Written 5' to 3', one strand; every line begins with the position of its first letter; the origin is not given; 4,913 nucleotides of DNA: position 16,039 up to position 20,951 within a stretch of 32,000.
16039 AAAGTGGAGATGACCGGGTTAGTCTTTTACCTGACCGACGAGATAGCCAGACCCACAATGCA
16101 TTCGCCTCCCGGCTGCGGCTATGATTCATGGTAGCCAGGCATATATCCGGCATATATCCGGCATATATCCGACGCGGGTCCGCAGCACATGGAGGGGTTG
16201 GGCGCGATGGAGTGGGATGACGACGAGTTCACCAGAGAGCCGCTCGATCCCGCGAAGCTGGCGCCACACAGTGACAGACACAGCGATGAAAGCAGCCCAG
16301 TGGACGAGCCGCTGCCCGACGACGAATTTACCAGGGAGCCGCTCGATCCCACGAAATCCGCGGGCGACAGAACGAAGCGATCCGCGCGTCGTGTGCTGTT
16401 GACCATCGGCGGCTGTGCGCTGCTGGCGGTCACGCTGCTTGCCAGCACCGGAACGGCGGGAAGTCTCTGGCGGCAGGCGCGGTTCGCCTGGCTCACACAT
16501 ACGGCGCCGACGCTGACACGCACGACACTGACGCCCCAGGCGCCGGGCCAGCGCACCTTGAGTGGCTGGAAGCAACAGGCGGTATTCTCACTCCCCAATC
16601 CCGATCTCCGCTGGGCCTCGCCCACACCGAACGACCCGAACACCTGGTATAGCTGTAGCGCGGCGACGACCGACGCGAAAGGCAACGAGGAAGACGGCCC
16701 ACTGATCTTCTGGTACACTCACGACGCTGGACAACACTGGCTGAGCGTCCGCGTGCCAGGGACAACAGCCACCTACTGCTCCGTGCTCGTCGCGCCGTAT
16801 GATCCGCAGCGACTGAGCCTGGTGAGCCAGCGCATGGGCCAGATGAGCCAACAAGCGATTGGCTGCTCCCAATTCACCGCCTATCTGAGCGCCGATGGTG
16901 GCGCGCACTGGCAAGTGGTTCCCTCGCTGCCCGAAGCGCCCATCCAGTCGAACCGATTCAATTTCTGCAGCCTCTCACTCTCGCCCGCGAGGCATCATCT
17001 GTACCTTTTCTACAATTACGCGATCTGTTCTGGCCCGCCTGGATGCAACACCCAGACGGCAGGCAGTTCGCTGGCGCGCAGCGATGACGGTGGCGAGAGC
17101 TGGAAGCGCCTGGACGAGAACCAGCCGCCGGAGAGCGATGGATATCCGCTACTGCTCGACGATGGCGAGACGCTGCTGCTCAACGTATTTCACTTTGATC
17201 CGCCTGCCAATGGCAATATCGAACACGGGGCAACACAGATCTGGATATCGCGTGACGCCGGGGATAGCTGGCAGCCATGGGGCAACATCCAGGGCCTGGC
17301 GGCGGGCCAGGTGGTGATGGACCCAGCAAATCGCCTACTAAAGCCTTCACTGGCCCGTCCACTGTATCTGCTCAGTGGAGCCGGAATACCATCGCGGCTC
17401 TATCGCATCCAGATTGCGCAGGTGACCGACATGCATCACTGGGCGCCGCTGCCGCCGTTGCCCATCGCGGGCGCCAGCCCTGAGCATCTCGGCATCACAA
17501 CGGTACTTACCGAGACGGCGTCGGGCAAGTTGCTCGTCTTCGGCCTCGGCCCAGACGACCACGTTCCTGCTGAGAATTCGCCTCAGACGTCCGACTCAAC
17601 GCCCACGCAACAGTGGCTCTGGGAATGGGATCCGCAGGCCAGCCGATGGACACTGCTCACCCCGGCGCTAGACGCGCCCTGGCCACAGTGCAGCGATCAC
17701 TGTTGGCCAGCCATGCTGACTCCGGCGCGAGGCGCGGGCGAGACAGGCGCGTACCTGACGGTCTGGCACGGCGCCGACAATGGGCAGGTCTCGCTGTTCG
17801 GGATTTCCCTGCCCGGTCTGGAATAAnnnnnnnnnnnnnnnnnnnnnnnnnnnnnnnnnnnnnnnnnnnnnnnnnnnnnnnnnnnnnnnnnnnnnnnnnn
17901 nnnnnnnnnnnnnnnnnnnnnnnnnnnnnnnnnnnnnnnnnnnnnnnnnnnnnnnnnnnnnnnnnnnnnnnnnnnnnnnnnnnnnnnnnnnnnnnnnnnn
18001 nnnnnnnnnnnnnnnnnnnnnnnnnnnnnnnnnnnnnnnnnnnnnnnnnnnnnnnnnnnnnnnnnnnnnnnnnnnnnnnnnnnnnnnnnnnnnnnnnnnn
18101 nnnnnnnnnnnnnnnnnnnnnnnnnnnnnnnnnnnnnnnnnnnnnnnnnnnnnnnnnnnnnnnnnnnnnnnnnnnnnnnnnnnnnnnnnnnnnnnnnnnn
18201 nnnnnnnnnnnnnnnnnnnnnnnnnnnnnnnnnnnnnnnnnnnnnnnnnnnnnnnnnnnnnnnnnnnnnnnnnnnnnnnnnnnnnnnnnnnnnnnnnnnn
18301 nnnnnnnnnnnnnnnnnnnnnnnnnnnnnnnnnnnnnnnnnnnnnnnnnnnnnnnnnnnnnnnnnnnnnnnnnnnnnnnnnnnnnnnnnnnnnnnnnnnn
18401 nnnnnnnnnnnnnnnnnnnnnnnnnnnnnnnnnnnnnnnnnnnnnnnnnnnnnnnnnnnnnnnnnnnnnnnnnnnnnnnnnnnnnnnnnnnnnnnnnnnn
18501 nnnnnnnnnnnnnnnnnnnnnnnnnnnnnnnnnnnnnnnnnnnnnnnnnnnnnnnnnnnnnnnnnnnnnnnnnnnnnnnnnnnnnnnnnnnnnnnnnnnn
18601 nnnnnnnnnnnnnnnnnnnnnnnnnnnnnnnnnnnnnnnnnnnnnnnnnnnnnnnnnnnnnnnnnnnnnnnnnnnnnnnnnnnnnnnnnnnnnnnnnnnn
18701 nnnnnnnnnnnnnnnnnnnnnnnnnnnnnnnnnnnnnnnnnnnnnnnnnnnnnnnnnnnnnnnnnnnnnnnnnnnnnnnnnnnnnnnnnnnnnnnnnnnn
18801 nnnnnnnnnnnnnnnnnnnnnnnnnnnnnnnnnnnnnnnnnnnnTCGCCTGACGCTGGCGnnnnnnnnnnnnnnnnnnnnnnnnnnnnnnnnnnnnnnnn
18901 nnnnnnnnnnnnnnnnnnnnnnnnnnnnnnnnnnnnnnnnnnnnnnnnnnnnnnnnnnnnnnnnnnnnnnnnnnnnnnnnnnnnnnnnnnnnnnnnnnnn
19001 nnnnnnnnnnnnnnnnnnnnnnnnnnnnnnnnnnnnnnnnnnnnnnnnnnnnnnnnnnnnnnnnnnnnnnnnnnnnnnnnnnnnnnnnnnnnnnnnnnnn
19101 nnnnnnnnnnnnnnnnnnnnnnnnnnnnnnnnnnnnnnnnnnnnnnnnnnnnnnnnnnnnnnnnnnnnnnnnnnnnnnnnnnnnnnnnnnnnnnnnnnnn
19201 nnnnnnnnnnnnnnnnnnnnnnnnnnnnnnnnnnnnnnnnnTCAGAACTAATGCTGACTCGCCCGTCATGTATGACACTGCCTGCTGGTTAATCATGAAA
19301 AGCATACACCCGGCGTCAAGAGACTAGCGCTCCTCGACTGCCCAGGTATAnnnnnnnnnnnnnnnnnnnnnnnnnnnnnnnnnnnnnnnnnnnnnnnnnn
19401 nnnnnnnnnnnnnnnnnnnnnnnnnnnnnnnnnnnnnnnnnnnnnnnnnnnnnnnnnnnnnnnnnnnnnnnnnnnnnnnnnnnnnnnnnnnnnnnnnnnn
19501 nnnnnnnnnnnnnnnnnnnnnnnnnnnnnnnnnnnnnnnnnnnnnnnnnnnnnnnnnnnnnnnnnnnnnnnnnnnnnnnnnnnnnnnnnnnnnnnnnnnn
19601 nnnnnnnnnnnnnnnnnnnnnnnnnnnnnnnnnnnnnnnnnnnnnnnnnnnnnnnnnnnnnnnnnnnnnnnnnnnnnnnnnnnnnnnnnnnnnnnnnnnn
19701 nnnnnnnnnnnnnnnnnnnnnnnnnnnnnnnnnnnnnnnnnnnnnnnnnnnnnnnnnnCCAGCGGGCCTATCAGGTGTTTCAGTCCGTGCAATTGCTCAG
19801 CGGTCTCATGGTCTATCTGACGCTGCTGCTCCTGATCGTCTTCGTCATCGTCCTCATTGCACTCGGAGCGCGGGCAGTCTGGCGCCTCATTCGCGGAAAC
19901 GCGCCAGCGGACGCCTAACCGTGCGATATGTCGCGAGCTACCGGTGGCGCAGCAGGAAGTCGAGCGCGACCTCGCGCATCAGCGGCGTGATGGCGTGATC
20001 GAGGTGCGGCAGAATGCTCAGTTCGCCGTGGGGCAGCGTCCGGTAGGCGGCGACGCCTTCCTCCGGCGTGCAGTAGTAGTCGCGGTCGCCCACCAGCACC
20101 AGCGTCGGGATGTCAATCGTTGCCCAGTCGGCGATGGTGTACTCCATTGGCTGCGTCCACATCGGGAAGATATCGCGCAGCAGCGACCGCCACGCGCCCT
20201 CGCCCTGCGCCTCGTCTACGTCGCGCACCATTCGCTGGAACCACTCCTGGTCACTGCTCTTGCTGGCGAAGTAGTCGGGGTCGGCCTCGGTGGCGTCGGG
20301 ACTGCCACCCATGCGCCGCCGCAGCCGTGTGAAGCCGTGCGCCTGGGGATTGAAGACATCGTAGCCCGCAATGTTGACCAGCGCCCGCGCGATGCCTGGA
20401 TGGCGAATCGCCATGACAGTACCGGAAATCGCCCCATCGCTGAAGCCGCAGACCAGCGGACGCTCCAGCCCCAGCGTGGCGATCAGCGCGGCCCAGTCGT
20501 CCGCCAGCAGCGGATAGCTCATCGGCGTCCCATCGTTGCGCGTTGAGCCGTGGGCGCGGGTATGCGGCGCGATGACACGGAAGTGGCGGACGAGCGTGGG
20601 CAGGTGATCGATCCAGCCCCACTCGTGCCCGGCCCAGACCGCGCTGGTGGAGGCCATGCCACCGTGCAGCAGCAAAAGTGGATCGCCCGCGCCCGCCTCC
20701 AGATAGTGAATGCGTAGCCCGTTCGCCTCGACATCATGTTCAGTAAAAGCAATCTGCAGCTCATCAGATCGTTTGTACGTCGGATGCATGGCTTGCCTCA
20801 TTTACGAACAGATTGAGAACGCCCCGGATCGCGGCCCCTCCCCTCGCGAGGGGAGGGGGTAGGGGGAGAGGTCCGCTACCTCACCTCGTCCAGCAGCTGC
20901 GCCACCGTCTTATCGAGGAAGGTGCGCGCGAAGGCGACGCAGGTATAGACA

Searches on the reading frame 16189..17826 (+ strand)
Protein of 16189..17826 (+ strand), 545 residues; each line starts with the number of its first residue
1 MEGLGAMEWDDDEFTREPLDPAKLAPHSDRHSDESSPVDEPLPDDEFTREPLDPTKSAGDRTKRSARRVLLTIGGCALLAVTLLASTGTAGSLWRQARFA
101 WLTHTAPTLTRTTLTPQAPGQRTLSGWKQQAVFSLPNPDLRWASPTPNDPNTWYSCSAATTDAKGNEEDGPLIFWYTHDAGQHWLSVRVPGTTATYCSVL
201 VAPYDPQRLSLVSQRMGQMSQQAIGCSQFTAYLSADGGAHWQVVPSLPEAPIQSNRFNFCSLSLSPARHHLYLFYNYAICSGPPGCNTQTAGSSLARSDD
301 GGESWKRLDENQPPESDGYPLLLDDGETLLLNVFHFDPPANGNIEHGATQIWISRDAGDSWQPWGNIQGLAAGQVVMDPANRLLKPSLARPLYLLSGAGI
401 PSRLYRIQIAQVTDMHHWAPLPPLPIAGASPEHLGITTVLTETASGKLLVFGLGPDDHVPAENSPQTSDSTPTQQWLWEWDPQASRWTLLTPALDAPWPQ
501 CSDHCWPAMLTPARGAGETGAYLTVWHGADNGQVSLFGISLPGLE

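Call 7: search_protein_families(library=pfam, proteins=[window:16189-17826:+], max_evalue=0.001)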
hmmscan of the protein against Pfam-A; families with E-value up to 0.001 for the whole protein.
window:16189-17826:+ (545 aa): 3 families
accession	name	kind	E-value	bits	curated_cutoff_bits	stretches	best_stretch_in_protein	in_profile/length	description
PF15902.12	Sortilin-Vps10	-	4.7e-08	32.7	33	0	174-244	47-112/446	Sortilin, neurotensin receptor 3,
PF02012.26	BNR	-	2.7e-07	30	27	0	297-307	2-12/12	BNR/Asp-box repeat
PF13088.12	BNR_2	-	0.00025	20.9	31.4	0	168-309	134-255/277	BNR repeat-like domain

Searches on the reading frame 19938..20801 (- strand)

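Call 7: search_protein_families(library=pfam, proteins=[window:19938-20801:-], max_evalue=0.001)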
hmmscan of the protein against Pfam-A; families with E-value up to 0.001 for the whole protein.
window:19938-20801:- (287 aa): 3 families
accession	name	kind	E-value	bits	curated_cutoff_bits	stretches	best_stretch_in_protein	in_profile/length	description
PF12697.13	Abhydrolase_6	-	1.5e-15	58.9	26.3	1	42-271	1-206/217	Alpha/beta hydrolase family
PF00561.26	Abhydrolase_1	-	2.9e-13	50.5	25.8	1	41-194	2-130/245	alpha/beta hydrolase fold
PF12146.15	Hydrolase_4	-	2.2e-06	27.6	27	1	74-271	32-234/239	Serine aminopeptidase, S33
